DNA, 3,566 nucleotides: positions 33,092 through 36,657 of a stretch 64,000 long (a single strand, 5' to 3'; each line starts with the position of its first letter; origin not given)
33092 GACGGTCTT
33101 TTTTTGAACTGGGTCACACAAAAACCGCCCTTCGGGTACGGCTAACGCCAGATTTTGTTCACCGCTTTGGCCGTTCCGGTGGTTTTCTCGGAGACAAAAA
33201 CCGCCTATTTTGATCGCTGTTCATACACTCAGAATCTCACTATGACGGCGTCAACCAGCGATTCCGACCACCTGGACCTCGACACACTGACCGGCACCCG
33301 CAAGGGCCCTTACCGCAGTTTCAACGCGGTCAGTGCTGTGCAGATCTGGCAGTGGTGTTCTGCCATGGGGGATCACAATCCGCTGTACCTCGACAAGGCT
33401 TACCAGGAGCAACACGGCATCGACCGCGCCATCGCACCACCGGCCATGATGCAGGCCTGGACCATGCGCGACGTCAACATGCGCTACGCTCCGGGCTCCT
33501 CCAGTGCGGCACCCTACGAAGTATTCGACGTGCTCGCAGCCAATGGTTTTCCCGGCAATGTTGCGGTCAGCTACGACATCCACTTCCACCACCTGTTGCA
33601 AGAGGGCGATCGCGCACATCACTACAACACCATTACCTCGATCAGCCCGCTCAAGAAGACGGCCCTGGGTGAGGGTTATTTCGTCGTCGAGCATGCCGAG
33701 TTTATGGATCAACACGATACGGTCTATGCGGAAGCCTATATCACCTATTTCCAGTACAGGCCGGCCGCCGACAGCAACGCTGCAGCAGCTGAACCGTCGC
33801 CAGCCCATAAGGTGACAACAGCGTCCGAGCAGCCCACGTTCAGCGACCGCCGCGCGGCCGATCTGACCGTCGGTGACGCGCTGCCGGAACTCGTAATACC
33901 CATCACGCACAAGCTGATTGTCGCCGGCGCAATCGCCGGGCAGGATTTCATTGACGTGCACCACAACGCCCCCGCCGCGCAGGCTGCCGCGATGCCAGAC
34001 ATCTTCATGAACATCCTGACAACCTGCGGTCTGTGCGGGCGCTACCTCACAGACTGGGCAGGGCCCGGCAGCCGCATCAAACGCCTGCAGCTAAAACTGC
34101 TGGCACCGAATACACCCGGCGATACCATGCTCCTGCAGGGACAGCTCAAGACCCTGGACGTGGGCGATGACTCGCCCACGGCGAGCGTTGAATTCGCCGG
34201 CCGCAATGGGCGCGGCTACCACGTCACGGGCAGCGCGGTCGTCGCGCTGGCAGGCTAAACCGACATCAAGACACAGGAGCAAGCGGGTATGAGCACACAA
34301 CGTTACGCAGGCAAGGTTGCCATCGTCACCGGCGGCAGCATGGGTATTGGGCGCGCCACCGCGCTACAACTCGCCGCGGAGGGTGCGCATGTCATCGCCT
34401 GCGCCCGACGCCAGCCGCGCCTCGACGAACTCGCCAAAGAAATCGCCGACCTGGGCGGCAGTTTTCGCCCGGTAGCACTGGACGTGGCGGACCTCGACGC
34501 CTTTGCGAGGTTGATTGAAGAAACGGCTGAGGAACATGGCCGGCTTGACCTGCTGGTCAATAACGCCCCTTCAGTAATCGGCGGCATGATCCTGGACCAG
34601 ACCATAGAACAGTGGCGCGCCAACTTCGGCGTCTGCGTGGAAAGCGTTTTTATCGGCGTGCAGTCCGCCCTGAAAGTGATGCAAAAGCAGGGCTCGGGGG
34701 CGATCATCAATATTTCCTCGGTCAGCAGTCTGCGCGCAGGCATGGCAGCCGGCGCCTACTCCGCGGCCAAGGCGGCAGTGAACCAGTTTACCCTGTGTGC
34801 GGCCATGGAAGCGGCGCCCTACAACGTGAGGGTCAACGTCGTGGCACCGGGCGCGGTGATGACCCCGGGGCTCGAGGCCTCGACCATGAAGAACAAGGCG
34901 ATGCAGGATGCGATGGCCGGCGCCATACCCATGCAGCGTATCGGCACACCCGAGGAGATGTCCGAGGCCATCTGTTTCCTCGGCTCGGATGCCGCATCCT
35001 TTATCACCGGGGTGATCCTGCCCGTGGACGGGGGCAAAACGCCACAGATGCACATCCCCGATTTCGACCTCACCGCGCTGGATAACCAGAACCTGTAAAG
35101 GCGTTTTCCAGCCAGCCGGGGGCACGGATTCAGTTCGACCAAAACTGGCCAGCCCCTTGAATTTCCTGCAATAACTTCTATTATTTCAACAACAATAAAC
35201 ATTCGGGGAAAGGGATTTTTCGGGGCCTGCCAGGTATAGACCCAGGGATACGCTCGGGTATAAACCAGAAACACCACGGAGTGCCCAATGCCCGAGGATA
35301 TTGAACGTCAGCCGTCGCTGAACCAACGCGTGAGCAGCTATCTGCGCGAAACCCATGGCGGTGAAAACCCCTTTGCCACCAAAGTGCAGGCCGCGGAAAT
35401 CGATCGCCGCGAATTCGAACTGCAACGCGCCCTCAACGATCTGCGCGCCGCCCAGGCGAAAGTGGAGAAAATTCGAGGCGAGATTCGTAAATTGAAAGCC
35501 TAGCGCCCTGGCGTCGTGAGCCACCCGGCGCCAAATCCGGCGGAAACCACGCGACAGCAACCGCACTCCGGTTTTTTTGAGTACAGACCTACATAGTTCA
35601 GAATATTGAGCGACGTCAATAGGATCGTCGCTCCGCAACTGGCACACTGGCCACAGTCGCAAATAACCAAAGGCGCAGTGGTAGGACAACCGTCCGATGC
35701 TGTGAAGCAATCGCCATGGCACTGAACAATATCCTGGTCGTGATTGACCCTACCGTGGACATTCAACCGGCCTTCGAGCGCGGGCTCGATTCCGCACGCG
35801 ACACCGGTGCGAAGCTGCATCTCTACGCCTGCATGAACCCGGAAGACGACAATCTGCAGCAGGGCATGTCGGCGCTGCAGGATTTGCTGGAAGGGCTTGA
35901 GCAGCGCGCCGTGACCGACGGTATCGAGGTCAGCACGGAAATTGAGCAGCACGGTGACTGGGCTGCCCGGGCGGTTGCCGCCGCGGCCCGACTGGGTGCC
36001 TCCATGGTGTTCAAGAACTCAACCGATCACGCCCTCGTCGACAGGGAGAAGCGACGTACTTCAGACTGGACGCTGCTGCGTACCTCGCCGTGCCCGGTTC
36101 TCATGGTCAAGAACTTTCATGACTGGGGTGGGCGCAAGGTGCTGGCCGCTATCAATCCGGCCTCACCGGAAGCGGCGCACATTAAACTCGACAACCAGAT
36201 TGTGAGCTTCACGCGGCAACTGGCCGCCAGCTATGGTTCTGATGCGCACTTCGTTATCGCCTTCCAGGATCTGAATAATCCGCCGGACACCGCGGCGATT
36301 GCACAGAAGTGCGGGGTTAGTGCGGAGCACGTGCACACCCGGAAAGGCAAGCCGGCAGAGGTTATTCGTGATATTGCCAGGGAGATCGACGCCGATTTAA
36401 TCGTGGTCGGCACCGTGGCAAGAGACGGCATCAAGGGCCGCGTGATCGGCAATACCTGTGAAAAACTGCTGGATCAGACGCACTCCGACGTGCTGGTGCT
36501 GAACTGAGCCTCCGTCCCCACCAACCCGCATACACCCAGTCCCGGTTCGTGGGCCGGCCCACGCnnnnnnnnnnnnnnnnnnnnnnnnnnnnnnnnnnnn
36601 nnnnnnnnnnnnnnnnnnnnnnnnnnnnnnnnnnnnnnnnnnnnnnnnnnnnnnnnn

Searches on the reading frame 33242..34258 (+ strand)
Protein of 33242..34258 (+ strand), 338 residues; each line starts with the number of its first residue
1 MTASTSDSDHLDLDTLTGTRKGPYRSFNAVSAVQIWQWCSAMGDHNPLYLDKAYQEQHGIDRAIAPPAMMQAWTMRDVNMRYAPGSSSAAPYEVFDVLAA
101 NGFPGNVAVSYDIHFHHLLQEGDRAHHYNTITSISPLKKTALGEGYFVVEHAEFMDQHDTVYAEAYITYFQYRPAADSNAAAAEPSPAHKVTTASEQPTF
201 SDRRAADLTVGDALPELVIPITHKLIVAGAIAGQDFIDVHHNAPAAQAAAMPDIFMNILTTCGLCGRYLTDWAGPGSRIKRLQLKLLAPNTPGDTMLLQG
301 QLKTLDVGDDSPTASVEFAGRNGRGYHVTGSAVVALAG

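Call 3: search_protein_families(library=pfam, proteins=[window:33242-34258:+], max_evalue=0.01)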
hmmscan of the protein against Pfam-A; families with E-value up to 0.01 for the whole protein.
window:33242-34258:+ (338 aa): 2 families
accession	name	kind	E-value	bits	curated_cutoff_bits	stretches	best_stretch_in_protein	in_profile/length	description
PF13452.11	FAS1_DH_region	-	9e-11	42.5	22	1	29-161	13-128/132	FAS1-like, dehydratase domain region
PF01575.25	MaoC_dehydratas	-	1.7e-05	24.8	27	0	218-302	15-101/123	MaoC like domain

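Call 4: search_protein_families(library=ncbifam, proteins=[window:33242-34258:+], max_evalue=0.01)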
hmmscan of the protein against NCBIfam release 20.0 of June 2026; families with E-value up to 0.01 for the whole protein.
window:33242-34258:+ (338 aa): 2 families
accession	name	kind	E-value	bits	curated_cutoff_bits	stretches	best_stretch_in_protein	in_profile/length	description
NF040620.1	fused_HadA_HadB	exception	3.4e-11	43.2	350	1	175-307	166-302/329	fused (3R)-hydroxyacyl-ACP dehydratase subunits HadA/HadB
NF010246.0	PRK13693.1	equivalog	4.1e-11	43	203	1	203-332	4-135/142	(3R)-hydroxyacyl-ACP dehydratase subunit HadB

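Call 10: search_solved_structures(query=window:33242-34258:+, max_evalue=0.01, show_alignments=3)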
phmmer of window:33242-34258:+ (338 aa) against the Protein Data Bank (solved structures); distinct sequences matched with E-value up to 0.01: 9.
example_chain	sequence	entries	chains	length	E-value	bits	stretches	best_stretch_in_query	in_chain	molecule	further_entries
4wnb_B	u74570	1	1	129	2.1e-21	79.8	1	209-333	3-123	Hydratase ChsH1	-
4w78_B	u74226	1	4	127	2.1e-21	79.7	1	209-333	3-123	Hydratase ChsH2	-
4wnb_A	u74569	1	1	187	1.4e-15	60.6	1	26-180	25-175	Hydratase ChsH2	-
4w78_A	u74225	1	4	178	1.9e-15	60.1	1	27-178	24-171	Hydratase ChsH1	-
4rlj_B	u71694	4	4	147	2.7e-07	33.3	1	203-321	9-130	(3R)-hydroxyacyl-ACP dehydratase subunit HadB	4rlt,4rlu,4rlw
5zy8_B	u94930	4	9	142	3.2e-07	33.1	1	205-321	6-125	3-hydroxyacyl-ACP dehydratase | (3R)-hydroxyacyl-ACP dehydratase subunit HadB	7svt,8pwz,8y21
4rv2_B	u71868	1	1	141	8.8e-07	31.7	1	205-318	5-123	MaoC family protein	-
4v12_A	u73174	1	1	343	2.2e-05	27.1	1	202-327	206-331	MAOC LIKE DOMAIN PROTEIN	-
5i7n_A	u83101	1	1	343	0.00011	24.8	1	205-307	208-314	MaoC-like dehydratase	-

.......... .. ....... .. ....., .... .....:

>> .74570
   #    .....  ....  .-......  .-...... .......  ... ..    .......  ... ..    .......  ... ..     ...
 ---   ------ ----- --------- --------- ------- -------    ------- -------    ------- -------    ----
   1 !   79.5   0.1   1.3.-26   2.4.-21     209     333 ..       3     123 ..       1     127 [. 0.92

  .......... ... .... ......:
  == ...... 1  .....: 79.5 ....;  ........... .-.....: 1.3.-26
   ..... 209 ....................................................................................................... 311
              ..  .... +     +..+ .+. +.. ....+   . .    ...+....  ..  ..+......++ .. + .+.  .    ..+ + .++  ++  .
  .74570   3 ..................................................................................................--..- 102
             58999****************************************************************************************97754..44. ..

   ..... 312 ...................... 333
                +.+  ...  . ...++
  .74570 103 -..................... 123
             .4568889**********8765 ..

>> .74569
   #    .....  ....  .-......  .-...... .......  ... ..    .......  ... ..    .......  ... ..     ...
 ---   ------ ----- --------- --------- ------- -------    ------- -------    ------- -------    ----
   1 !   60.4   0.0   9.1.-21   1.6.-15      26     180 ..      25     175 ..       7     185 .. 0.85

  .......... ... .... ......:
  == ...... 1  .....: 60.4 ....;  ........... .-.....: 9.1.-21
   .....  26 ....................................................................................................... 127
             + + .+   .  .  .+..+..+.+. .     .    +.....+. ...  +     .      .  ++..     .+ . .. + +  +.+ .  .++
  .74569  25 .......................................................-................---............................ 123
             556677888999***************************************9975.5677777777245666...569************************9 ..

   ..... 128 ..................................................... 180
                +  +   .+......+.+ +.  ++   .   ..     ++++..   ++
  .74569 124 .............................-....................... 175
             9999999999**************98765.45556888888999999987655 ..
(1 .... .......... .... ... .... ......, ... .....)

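Call 14: find_homologous_proteins(query=window:33242-34258:+, max_evalue=1e-10)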
Query window:33242-34258:+ (338 aa): 873 proteins with E <= 1e-10 among 8000 candidates; the best 120 are listed.
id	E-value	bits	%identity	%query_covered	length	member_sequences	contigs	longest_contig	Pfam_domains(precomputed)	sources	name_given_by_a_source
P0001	3.2e-228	774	100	100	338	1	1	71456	PF13452.12,PF01575.26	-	-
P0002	7.9e-200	681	88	100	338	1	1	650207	PF13452.12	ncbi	ncbi:MAG: hypothetical protein Hals2KO_22190 [Halioglobus sp.]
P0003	4.2e-155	534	69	100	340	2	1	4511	PF13452.12,PF01575.26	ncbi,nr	ncbi:MAG: MaoC family dehydratase N-terminal domain-containing protein [Halioglobus sp.]|nr:MaoC fam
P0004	3.5e-150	518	66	99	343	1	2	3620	PF13452.12,PF01575.26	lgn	-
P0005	2.8e-147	508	67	99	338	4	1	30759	PF13452.12,PF01575.26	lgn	-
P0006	7.0e-147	507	68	97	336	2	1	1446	PF13452.12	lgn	-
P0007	3.7e-146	505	67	100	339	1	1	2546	PF13452.12,PF01575.26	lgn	-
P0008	6.5e-146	504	66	96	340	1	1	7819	PF13452.12,PF01575.26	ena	-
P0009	8.6e-146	503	66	97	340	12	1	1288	PF13452.12,PF01575.26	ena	-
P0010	1.3e-144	500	64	100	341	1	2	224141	PF13452.12,PF01575.26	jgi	jgi:acyl dehydratase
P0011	1.4e-144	499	67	97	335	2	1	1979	PF13452.12,PF01575.26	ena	-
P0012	2.1e-144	499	66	97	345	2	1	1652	PF13452.12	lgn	-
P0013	2.9e-144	498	66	98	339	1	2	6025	PF13452.12,PF01575.26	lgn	-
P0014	3.2e-144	498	66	99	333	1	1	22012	PF13452.12,PF01575.26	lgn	-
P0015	4.4e-144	498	66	97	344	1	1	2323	PF13452.12,PF01575.26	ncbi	-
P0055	6.5e-139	481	64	97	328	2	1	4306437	PF13452.12,PF01575.26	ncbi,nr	ncbi:FAS1-like dehydratase domain-containing protein [Halioglobus maricola]|nr:MaoC family dehydrata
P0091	5.3e-135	468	65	96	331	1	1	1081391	PF13452.12,PF01575.26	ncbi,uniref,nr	ncbi:hypothetical protein E2F43_09140 [Seongchinamella unica]|uniref:FAS1-like dehydratase domain-co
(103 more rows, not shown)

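Call 15: find_encoding_contigs(protein=P0055, flank=10000, max_places=2)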
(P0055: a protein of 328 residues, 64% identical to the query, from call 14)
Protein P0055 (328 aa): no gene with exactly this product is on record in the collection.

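Call 16: find_encoding_contigs(protein=P0091, flank=10000, max_places=2)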
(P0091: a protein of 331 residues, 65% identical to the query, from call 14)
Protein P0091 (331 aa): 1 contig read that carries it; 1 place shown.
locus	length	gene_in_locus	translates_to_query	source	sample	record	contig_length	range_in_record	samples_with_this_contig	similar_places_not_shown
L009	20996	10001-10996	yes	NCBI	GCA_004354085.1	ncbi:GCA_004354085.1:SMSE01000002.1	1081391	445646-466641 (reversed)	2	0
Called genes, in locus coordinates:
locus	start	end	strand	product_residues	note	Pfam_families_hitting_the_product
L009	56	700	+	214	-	PF00691:OmpA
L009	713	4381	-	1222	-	PF27051:TamB_N, PF04357:TamB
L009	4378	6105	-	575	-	PF17243:POTRA_TamA_1, PF07244:POTRA (faint), PF01103:Omp85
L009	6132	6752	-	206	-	PF01209:Ubie_methyltran, PF13489:Methyltransf_23, PF13847:Methyltransf_31, PF08241:Methyltransf_11, PF08242:Methyltransf_12, PF13649:Methyltransf_25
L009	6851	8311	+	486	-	PF03976:PPK2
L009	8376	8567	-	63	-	-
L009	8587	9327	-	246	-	PF01553:Acyltransferase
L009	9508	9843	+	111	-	PF20661:SutA-RBD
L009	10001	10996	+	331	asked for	PF01575:MaoC_dehydratas (faint), PF13452:FAS1_DH_region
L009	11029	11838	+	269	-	PF00106:adh_short, PF08659:KR, PF13561:adh_short_C2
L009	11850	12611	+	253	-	PF00106:adh_short, PF13561:adh_short_C2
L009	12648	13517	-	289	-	PF00296:Bac_luciferase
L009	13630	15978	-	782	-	PF07715:Plug, PF00593:TonB_dep_Rec_b-barrel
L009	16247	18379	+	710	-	PF00724:Oxidored_FMN, PF00890:FAD_binding_2 (weak), PF07992:Pyr_redox_2, PF12831:FAD_oxidored (weak), PF13450:NAD_binding_8, PF00070:Pyr_redox, PF01266:DAO (weak), PF13450:NAD_binding_8 (weak), +8 more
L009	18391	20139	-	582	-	PF07719:TPR_2 (faint), PF13428:TPR_14 (faint), PF13432:TPR_16 (weak), PF14559:TPR_19 (faint)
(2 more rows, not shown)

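Call 57: predict_structure(alignment_id=A1)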
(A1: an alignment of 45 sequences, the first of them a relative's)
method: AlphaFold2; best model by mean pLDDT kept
length: 338 residues; sequences in the alignment: 45
mean_pLDDT: 85.6   pTM: 0.86
mean pLDDT of the five models: 85.6, 85.6, 84.3, 83.2, 83.1
residues with pLDDT >= 90: 204; 70-90: 84; 50-70: 30; < 50: 20
segments of 3 or more residues with pLDDT < 50: 1-7, 240-243, 249-254
pLDDT, mean of each block of 10 residues (from residue 1): 48 93 92 93 93 95 91 77 90 91 90 96 95 95 92 96 95 75 60 71 95 94 82 68 49 59 93 95 88 87 93 97 88 94
secondary structure, 60 per line:
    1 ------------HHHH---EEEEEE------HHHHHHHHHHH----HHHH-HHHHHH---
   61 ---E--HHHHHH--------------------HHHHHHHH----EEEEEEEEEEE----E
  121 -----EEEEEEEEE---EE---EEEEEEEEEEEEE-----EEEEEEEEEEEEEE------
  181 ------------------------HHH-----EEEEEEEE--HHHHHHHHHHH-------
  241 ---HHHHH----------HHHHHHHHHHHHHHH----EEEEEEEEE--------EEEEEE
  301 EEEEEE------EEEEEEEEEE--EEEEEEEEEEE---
elements in order: H13-16 E20-25 H32-42 H47-50 H52-57 H67-72 H93-100 E105-115 E126-134 E143-155 E161-174 E213-220 H223-233 H244-248 H259-273 E278-286 E295-306 E313-322 E325-335

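Call 60: fold_search(model_id=the predicted structure, library=pdb)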
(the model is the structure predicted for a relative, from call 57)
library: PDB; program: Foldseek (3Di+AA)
matches with E <= 10: 1716; with E <= 0.001: 218
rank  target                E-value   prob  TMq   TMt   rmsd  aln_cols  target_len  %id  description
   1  4v12                  1.5e-19  1.00  0.66  0.66  12.8       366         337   18  Crystal structure of the MSMEG_6754 dehydratase from Mycobacterium smegmatis (released 2015-03-18)
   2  5i7n                  5.7e-19  1.00  0.68  0.70  12.3       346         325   18  MaoC-like dehydratase (released 2016-07-06)
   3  4e3e_A                1.3e-14  1.00  0.64  0.62  10.4       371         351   13  CRYSTAL STRUCTURE OF putative MaoC domain protein dehydratase from Chloroflexus aurantiacus J-10-fl (released 2012-03-21)
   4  2bi0                  9.6e-14  1.00  0.62  0.63  11.4       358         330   14  RV0216, A conserved hypothetical protein from Mycobacterium tuberculosis that is essential for bacterial survival during (released 2005-04-25)
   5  8khg_A                2.0e-13  1.00  0.57  0.70   8.2       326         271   16  Itaconyl-CoA hydratase PaIch (released 2024-05-15)
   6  8hgn                  2.7e-13  1.00  0.59  0.56  10.6       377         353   14  Crystal structure of MeaC (Mesaconyl-CoA hydratase) (released 2023-09-27)
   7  7mku_A                3.8e-13  1.00  0.54  0.60   8.9       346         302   13  Crystal Structure of ENOYL COA-HYDRATASE2 from Arabidopsis thaliana (released 2022-05-11)
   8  8huc_A                4.8e-13  1.00  0.54  0.69   6.2       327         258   15  Crystal structure of PaIch (Pec1) (released 2023-12-27)
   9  7mku_B                8.2e-13  1.00  0.56  0.62   9.6       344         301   13  Crystal Structure of ENOYL COA-HYDRATASE2 from Arabidopsis thaliana (released 2022-05-11)
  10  8huc_D                1.6e-12  1.00  0.57  0.73   7.1       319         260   14  Crystal structure of PaIch (Pec1) (released 2023-12-27)
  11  1pn2_A                1.6e-12  1.00  0.51  0.61  10.7       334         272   14  Crystal structure analysis of the selenomethionine labelled 2-enoyl-CoA hydratase 2 domain of Candida tropicalis multi (released 2004-04-13)
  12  9p4w_A                1.7e-12  1.00  0.57  0.11  17.6       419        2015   12  Atomic model of wild type S. cerevisiae Fatty Acid Synthase (FAS) (released 2025-08-27)
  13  9p4v_A                1.8e-12  1.00  0.60  0.11  17.3       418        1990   12  Atomic model of wild type S. cerevisiae Fatty Acid Synthase (FAS) in complex with Palmitoyl-CoA (in vitro binding) (released 2025-08-27)
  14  8huc_C                2.4e-12  1.00  0.55  0.69   8.3       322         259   16  Crystal structure of PaIch (Pec1) (released 2023-12-27)
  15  8huc_B                2.4e-12  1.00  0.54  0.68   7.3       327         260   14  Crystal structure of PaIch (Pec1) (released 2023-12-27)
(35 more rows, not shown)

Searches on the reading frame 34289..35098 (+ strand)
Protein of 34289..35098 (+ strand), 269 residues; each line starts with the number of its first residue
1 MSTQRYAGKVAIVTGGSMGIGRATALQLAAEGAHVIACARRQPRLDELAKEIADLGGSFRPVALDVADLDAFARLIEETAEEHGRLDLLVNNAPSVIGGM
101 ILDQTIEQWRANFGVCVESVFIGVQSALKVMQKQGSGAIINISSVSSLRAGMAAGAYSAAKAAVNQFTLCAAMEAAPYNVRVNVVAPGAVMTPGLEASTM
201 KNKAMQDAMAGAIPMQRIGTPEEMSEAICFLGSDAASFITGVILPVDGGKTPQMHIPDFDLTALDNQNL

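Call 3: search_protein_families(library=pfam, proteins=[window:34289-35098:+], max_evalue=0.01)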
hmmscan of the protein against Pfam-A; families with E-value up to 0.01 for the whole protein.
window:34289-35098:+ (269 aa): 6 families
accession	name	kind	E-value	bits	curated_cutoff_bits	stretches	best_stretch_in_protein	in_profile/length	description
PF13561.12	adh_short_C2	-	3.7e-58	197.3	27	1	18-250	6-235/236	Enoyl-(Acyl carrier protein) reductase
PF00106.31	adh_short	-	1.6e-54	184.8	26.6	1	9-197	1-189/195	short chain dehydrogenase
PF08659.16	KR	-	7.4e-15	55.8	22.6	1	11-168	3-160/180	KR domain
PF01370.27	Epimerase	-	6.8e-05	22.8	20.9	1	12-93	2-72/240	NAD dependent epimerase/dehydratase family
PF03807.23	F420_oxidored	-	0.0028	18.7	21.6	1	9-53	1-45/94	NADP oxidoreductase coenzyme F420-dependent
PF14187.11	DUF4310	-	0.0046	17.1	27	1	112-176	11-75/209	Domain of unknown function (DUF4310)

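Call 4: search_protein_families(library=ncbifam, proteins=[window:34289-35098:+], max_evalue=0.01)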
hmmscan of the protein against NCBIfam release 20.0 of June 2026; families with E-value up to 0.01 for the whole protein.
window:34289-35098:+ (269 aa): 237 families (the best 25 are shown)
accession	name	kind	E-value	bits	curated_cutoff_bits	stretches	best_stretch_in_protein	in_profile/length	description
NF005559.1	PRK07231.1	subfamily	1.7e-66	224.3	215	1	5-251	1-248/249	glucose 1-dehydrogenase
NF004791.0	PRK06138.1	equivalog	4e-63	213.1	312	1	5-251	2-250/252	SDR family oxidoreductase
NF052558.1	MBtsdlDhBudC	equivalog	5.2e-63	212.9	270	1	6-257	1-248/250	meso-2,3-butanediol dehydrogenase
NF005446.0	PRK07035.1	equivalog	7.4e-59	199.1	373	1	7-250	10-253/255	SDR family oxidoreductase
NF004818.0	PRK06172.1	equivalog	2.1e-58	197.6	336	1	4-251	3-251/253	SDR family oxidoreductase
TIGR01830.1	3oxo_ACP_reduc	equivalog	8.3e-57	192.6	297.75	1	11-249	1-237/239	3-oxoacyl-[acyl-carrier-protein] reductase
NF009468.0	PRK12826.1-4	equivalog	1.1e-56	192.3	318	1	4-251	3-248/256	SDR family oxidoreductase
NF004198.0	PRK05653.1-3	equivalog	2.5e-56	190.9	296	1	5-250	4-246/248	3-oxoacyl-ACP reductase FabG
NF005873.0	PRK07814.1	equivalog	6.3e-56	189.7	346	1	5-260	7-262/263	SDR family oxidoreductase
NF009464.0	PRK12824.1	subfamily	4.6e-55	186.9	269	1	9-250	3-242/245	3-oxoacyl-ACP reductase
NF005681.0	PRK07478.1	subfamily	1.2e-54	185.4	267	1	5-250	3-249/254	SDR family oxidoreductase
NF049979.1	AlphHSDSHdhA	equivalog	6.1e-54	183.2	350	1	8-250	3-246/258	7alpha-hydroxysteroid dehydrogenase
NF009384.0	PRK12743.1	equivalog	1.1e-53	182.1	264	1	7-250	5-247/258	SDR family oxidoreductase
NF006070.0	PRK08213.1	subfamily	1.3e-53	182.2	279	1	7-251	11-257/259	gluconate 5-dehydrogenase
NF009466.0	PRK12826.1-2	subfamily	5.4e-53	180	222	1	9-251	4-245/248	3-oxoacyl-ACP reductase FabG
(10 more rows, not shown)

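Call 28: search_solved_structures(query=window:34289-35098:+, max_evalue=1e-35)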
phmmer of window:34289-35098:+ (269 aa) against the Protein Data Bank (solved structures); distinct sequences matched with E-value up to 1e-35: 50.
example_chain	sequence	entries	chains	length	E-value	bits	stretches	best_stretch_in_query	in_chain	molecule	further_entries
2d1y_A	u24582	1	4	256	1.1e-42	149.5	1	6-253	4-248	hypothetical protein TT0321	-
8pa1_A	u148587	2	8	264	1.5e-41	145.8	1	6-253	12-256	Oxidoreductase, short-chain dehydrogenase/reductase family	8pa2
6ihh_A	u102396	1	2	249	6.7e-40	140.4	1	5-251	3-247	Alclohol dehydrogenase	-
6ihi_A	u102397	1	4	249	7.7e-40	140.2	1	5-251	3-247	Alclohol dehydrogenase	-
5epo_A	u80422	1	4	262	1.6e-39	139.2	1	4-250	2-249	7-alpha-hydroxysteroid deydrogenase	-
4jro_A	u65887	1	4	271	2.6e-39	138.5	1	6-250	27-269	FabG protein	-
5jc8_A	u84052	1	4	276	3.2e-39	138.2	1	3-251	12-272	Putative short-chain dehydrogenase/reductase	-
4rzh_A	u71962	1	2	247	4.5e-39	137.7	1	8-250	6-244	3-oxoacyl-[acyl-carrier protein] reductase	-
4bmn_A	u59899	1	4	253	4.7e-39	137.6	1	5-251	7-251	ALCLOHOL DEHYDROGENASE/SHORT-CHAIN DEHYDROGENASE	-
4bms_A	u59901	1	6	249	5.1e-39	137.5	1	5-251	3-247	ALCLOHOL DEHYDROGENASE/SHORT-CHAIN DEHYDROGENASE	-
5x8h_A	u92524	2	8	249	5.6e-39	137.4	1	8-251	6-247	Short-chain dehydrogenase reductase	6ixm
4i5d_H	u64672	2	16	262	5.7e-39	137.3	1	5-251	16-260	Alclohol dehydrogenase/short-chain dehydrogenase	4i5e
4ni5_A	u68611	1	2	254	1.3e-38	136.2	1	4-253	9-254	Oxidoreductase, short-chain dehydrogenase/reductase family protein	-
7xqm_A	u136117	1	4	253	1.4e-38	136.1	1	6-253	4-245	Dehydrogenase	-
5k9z_A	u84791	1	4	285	1.9e-38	135.6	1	4-251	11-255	Putative short-chain dehydrogenase/reductase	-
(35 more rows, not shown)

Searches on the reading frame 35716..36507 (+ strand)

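Call 26: search_protein_families(library=pfam, proteins=[window:35716-36507:+], max_evalue=0.001)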
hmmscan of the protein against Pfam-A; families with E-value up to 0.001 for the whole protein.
window:35716-36507:+ (263 aa): 1 family
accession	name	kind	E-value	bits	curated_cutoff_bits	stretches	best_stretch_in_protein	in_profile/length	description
PF00582.32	Usp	-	7e-29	101.6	24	2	193-262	71-140/141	Universal stress protein family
